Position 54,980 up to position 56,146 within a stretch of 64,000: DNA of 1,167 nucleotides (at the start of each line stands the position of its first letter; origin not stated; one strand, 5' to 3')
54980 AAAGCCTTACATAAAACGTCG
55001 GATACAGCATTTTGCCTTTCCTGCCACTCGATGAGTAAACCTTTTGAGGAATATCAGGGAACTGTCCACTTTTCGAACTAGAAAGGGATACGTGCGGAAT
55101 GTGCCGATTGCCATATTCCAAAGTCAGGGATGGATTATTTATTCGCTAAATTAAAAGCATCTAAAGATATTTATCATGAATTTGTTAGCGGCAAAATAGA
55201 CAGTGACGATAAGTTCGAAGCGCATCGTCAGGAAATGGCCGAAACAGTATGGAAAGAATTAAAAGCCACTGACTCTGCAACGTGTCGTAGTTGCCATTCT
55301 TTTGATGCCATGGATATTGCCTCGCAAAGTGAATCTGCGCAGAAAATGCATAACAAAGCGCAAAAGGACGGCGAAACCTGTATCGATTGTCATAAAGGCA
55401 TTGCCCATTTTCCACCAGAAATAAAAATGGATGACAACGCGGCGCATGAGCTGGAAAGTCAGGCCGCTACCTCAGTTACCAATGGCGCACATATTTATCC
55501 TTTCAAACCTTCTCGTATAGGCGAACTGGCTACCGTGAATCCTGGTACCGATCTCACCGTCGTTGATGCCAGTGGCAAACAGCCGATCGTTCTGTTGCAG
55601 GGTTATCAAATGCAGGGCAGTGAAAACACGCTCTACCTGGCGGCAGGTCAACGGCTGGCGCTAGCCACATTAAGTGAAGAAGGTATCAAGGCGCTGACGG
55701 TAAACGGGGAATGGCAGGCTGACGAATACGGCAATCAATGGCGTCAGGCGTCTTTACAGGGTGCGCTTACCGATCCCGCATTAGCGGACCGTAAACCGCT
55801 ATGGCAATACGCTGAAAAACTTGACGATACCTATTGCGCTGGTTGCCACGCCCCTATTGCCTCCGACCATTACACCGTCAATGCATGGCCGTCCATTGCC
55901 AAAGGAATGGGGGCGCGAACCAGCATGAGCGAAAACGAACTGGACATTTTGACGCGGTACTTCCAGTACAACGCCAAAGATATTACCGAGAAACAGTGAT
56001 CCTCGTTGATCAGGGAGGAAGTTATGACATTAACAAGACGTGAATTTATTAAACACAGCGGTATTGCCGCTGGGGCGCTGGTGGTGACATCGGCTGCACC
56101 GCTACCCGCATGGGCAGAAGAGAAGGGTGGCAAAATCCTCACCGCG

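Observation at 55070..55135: In-frame amber codon at codon 61 of torY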

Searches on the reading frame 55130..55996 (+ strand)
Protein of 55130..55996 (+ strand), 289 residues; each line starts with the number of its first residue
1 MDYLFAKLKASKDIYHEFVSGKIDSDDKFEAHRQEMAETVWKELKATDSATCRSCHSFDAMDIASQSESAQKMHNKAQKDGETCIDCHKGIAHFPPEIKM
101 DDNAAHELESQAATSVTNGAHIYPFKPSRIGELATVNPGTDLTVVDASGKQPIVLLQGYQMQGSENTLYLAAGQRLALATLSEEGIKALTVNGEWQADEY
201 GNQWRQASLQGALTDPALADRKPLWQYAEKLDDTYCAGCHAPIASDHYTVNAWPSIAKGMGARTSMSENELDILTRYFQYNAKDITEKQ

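Call 19: search_protein_families(proteins=[window:55130-55996:+], library=ncbifam)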
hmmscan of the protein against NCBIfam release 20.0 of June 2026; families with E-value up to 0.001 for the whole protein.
window:55130-55996:+ (289 aa): 5 families
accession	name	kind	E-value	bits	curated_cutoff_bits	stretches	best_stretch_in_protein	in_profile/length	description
TIGR02162.1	torC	equivalog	3.6e-64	217.4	478.2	1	6-288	92-385/387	pentaheme c-type cytochrome TorC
NF011606.0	PRK15032.1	equivalog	8.9e-50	169.9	455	1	4-288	90-381/390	pentaheme c-type cytochrome TorC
TIGR02161.1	napC_nirT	subfamily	1.8e-33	116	310.6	1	4-97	91-183/185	periplasmic nitrate (or nitrite) reductase c-type cytochrome, NapC/NirT family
NF007906.0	PRK10617.1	equivalog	4.2e-31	108.4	349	1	5-99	101-194/200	cytochrome c-type protein NapC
NF008659.0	PRK11659.1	equivalog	0.0008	19.1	184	0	33-92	30-86/188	cytochrome c nitrite reductase pentaheme subunit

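Call 31: list_cluster_members(proteins=[window:55130-55996:+, window:54899-55078:+, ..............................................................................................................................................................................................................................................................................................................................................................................])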
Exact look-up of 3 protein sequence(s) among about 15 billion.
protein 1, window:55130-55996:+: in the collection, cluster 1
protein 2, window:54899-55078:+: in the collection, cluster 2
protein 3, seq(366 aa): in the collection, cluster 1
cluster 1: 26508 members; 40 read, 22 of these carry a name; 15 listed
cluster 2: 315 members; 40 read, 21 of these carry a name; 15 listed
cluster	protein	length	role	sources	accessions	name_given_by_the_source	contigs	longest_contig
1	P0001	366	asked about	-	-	NapC/NirT family cytochrome c [Escherichia coli] | Cytochrome c-type protein n=3 Tax=Escherichia coli TaxID=562 RepID=A0A0X5DRM5_ECOLX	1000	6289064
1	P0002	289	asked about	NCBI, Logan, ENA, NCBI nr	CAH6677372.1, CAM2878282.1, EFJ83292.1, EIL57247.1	Cytochrome c-type protein TorY [Escherichia coli] | NapC/NirT cytochrome c family, N-terminal domain protein [Escherichia coli MS 69-1]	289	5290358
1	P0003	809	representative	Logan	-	-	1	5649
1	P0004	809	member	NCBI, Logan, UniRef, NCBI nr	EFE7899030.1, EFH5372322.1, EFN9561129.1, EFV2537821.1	molybdopterin guanine dinucleotide-containing S/N-oxide reductase [Escherichia coli] | trimethylamine N-oxide reductase TorZ n=1 Tax=Escherichia coli TaxID=562 ... | trimethylamine N-oxide reductase TorZ [Escherichia coli]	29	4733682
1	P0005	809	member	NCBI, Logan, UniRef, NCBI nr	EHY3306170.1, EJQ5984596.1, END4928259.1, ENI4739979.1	trimethylamine N-oxide reductase TorZ [Escherichia coli] | trimethylamine-N-oxide reductase 2 n=1 Tax=Escherichia coli TaxID=562 RepID=UPI001981CE70 | trimethylamine-N-oxide reductase 2 [Escherichia coli]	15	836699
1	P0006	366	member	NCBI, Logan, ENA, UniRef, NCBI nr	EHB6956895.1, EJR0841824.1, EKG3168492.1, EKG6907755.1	NapC/NirT family cytochrome c [Escherichia coli] | NapC/NirT family cytochrome c n=1 Tax=Escherichia coli TaxID=562 RepID=UPI0015748CDA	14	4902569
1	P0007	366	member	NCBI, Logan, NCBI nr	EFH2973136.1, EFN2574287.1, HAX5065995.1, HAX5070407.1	TPA: cytochrome C [Escherichia coli] | cytochrome C [Escherichia coli]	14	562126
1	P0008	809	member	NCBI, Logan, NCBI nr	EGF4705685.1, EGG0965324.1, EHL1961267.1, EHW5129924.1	molybdopterin guanine dinucleotide-containing S/N-oxide reductase [Escherichia coli]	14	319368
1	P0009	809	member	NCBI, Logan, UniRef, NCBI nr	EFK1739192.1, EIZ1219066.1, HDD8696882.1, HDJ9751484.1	trimethylamine-N-oxide reductase TorA [Escherichia coli] | trimethylamine N-oxide reductase TorZ n=1 Tax=Escherichia coli TaxID=562 ... | trimethylamine N-oxide reductase TorZ [Escherichia coli]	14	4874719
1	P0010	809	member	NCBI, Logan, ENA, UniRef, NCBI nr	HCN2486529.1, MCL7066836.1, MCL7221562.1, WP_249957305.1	TPA: trimethylamine N-oxide reductase TorZ [Escherichia coli] | trimethylamine N-oxide reductase TorZ n=1 Tax=Escherichia coli TaxID=562 ... | trimethylamine N-oxide reductase TorZ [Escherichia coli]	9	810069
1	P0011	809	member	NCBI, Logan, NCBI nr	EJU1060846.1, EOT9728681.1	trimethylamine N-oxide reductase TorZ [Escherichia coli]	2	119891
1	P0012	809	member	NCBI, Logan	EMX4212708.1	trimethylamine N-oxide reductase TorZ [Escherichia coli]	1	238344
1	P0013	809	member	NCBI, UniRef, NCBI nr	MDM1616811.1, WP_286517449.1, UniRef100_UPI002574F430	trimethylamine N-oxide reductase TorZ [Escherichia coli] | trimethylamine N-oxide reductase TorZ n=1 Tax=Escherichia coli TaxID=562 ...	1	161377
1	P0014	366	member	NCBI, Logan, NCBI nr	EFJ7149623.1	cytochrome C [Escherichia coli]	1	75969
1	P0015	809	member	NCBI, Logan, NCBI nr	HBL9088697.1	TPA: trimethylamine N-oxide reductase TorZ [Escherichia coli] | trimethylamine N-oxide reductase TorZ [Escherichia coli]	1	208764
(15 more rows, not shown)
